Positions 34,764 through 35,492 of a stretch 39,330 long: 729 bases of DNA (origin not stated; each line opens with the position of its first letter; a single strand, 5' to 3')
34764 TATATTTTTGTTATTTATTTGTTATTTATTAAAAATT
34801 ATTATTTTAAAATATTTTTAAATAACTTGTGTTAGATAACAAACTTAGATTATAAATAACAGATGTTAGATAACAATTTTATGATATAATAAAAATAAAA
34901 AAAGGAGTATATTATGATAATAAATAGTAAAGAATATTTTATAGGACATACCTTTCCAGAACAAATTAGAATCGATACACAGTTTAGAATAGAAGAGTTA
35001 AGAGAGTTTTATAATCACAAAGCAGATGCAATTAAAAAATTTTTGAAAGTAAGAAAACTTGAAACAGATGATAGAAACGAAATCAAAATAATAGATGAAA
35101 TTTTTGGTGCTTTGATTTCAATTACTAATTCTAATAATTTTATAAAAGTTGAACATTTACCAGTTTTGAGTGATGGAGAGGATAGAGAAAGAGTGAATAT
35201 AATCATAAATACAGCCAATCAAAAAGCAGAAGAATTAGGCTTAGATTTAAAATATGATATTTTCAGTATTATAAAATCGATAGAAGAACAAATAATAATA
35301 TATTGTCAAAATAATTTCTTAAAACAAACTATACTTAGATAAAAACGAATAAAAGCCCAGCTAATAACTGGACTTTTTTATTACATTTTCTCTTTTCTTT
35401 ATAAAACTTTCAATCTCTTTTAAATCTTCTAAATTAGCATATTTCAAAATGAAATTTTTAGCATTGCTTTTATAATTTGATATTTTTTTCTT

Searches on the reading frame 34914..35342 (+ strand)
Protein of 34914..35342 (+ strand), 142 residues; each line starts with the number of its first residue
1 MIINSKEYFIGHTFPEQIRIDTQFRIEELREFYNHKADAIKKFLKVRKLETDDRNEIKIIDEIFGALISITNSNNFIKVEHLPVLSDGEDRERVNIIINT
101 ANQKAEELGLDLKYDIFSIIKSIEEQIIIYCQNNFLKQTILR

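Call 34: search_protein_families(library=pfam, proteins=[window:34914-35342:+], max_evalue=0.01)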
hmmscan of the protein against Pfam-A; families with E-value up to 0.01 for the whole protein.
window:34914-35342:+ (142 aa): 1 family
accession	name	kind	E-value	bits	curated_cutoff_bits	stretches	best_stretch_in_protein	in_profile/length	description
PF22292.1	DUF6965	-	0.0031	17.9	25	1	6-42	7-43/66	Domain of unknown function (DUF6965)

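Call 35: search_protein_families(library=padloc, proteins=[window:34914-35342:+], max_evalue=0.01)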
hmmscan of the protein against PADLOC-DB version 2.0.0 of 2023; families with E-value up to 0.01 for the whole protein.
window:34914-35342:+ (142 aa): 0 families
